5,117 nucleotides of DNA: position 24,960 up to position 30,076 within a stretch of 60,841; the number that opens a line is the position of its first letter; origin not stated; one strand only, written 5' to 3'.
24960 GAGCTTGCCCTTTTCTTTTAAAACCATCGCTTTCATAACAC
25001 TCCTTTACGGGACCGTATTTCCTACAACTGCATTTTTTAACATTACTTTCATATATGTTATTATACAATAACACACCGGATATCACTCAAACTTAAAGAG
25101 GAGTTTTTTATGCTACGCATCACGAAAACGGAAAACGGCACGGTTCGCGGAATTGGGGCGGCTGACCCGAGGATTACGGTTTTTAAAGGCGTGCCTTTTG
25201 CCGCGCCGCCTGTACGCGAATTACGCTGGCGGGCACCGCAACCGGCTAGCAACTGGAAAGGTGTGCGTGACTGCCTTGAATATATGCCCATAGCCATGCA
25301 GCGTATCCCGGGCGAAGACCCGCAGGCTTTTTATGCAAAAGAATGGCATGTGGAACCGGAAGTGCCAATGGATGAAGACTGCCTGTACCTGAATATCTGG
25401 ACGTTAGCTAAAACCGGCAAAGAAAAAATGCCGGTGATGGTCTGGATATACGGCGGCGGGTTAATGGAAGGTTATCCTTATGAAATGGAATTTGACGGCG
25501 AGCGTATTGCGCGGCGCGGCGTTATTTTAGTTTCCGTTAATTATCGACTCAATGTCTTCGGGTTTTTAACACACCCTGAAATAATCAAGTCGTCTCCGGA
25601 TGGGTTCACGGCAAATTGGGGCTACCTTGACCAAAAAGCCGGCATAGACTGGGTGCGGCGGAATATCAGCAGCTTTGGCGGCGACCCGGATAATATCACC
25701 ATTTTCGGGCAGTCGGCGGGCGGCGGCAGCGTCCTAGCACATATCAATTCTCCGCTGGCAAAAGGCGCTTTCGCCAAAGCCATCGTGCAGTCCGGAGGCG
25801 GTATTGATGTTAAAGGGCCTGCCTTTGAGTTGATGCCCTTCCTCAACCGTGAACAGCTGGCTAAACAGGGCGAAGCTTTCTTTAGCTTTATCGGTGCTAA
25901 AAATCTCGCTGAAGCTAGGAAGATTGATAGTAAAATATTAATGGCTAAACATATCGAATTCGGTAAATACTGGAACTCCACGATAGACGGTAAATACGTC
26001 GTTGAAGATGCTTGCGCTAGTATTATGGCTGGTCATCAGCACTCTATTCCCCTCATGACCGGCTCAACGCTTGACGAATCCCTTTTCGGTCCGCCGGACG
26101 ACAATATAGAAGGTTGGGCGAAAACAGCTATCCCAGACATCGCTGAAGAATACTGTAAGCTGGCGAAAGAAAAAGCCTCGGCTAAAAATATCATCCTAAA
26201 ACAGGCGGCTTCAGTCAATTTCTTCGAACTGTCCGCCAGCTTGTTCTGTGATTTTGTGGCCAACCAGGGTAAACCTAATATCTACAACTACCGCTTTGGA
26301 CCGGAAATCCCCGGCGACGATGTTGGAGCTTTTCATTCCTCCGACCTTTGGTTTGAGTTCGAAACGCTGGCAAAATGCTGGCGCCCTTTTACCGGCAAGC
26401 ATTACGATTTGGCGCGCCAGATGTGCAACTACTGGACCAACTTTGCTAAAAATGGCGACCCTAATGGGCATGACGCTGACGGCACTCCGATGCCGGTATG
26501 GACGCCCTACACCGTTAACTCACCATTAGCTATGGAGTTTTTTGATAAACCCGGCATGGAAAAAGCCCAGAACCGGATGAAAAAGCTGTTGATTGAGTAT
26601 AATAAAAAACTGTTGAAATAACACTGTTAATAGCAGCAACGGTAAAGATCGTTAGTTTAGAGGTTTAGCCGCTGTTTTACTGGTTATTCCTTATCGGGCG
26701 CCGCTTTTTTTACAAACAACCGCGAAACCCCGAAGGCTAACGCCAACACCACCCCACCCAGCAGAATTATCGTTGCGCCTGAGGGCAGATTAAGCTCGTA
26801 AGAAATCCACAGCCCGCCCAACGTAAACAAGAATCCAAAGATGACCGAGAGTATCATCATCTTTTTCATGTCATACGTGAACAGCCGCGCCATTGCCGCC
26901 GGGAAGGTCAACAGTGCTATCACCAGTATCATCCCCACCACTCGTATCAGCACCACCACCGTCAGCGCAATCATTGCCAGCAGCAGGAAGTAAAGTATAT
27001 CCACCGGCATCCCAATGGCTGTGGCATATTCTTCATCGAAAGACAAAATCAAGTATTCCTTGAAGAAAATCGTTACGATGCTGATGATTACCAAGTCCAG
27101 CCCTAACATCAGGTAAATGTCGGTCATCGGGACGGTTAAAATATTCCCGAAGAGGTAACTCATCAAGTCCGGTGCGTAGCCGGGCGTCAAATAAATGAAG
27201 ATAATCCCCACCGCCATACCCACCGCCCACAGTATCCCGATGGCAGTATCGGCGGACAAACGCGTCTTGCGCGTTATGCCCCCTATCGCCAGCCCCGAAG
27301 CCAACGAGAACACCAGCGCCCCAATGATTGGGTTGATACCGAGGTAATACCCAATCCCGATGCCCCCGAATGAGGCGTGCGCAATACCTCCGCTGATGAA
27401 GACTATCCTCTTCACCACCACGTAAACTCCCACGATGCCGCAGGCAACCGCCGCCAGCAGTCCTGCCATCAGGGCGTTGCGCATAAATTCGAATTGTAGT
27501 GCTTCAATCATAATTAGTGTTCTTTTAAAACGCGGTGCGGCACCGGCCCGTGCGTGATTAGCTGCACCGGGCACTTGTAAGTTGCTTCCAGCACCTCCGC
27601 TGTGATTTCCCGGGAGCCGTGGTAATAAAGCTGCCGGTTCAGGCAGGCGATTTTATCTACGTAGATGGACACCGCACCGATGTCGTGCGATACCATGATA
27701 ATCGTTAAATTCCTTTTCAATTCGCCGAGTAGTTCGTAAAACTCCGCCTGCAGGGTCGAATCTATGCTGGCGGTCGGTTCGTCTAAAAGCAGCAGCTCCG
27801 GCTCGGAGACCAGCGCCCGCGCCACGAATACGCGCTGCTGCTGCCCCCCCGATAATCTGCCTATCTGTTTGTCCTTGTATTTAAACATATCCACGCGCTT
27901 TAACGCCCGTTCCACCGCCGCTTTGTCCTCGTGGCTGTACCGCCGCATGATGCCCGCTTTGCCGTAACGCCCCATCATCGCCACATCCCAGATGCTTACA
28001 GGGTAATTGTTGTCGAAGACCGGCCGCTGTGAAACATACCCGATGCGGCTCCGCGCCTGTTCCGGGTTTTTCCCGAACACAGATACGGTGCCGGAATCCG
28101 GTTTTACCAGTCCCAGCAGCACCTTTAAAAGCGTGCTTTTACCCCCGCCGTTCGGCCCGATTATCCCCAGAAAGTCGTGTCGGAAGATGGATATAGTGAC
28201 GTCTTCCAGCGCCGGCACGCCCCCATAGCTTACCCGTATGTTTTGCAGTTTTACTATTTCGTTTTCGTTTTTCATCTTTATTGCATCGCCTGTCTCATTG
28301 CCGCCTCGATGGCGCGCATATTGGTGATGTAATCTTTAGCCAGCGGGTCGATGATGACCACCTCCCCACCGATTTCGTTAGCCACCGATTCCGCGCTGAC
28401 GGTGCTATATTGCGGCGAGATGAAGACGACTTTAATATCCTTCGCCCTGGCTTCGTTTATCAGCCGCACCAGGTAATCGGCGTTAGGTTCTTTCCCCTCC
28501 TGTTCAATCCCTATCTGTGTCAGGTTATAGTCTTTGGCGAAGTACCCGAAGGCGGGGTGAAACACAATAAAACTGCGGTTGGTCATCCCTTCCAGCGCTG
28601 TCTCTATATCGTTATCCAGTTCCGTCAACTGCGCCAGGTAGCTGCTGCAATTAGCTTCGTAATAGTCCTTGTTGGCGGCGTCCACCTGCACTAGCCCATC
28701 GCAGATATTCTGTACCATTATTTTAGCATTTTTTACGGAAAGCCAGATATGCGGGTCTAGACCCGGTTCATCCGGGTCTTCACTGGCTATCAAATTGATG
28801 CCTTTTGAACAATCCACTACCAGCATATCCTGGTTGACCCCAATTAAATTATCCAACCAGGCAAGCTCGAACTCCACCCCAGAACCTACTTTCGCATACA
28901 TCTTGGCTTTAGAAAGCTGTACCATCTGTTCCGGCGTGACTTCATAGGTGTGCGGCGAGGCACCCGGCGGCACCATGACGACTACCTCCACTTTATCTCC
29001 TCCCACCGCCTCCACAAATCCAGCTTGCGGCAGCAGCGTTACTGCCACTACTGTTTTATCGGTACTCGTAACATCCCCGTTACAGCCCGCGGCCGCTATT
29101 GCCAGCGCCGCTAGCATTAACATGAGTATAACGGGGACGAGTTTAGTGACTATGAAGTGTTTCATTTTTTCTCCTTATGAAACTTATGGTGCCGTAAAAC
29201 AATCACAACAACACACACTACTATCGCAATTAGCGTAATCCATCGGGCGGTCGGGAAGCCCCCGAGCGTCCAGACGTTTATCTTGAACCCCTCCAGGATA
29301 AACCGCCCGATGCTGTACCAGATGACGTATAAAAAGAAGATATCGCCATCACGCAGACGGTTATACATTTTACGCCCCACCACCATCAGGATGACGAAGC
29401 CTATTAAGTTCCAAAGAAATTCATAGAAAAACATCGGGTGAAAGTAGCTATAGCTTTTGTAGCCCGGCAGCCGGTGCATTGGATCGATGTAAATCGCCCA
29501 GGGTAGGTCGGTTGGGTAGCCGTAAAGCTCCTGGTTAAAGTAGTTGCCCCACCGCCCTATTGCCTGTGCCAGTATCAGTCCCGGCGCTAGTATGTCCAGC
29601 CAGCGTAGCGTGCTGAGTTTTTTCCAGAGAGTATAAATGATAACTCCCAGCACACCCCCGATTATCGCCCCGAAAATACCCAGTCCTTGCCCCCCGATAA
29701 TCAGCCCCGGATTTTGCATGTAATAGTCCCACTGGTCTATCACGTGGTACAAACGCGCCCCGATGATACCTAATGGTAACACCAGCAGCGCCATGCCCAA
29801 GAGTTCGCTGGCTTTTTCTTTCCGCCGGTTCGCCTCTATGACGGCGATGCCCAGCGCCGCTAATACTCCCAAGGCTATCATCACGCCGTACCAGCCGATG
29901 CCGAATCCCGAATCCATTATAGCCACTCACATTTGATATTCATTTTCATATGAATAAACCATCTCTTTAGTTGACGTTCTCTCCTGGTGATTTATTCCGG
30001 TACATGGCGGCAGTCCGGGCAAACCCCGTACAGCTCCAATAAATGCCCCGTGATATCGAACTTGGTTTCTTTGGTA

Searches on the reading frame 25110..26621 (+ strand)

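Call 39: search_protein_families(library=pfam, proteins=[window:25110-26621:+], max_evalue=0.00001)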
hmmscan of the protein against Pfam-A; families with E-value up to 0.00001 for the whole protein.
window:25110-26621:+ (503 aa): 2 families
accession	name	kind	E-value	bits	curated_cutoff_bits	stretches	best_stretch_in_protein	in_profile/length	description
PF00135.34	COesterase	-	1.4e-93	315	27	1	4-488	4-508/515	Carboxylesterase family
PF20434.5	BD-FAE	-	1e-11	45.2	26.8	1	99-205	5-100/215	BD-FAE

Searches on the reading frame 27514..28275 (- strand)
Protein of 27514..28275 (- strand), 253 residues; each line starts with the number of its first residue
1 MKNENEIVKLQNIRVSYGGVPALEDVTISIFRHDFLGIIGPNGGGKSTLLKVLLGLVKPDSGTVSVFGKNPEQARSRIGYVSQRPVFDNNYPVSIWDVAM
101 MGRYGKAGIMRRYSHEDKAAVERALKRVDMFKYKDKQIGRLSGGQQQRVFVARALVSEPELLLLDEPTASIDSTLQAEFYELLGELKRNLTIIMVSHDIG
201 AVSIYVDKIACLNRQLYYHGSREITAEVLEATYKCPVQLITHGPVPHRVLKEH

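Call 66: search_protein_families(library=pfam, proteins=[window:27514-28275:-], max_evalue=0.00001)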
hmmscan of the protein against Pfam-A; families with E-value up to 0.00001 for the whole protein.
window:27514-28275:- (253 aa): 3 families
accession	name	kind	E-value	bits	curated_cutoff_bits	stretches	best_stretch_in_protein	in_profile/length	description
PF00005.33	ABC_tran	-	4.8e-32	111.9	25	1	23-169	1-137/137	ABC transporter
PF13304.12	AAA_21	-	3.5e-14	54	27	1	144-201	241-302/304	AAA domain, putative AbiEii toxin, Type IV TA system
PF02463.25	SMC_N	-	3.2e-06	27.2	40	0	28-202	19-202/220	RecF/RecN/SMC N terminal domain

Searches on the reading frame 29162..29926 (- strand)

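Call 66: search_protein_families(library=pfam, proteins=[window:29162-29926:-], max_evalue=0.00001)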
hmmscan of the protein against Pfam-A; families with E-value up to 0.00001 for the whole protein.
window:29162-29926:- (254 aa): 1 family
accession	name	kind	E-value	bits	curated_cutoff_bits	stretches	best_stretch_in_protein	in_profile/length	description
PF01790.23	LGT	-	3e-62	210.5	24.9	1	7-243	7-239/240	Prolipoprotein diacylglyceryl transferase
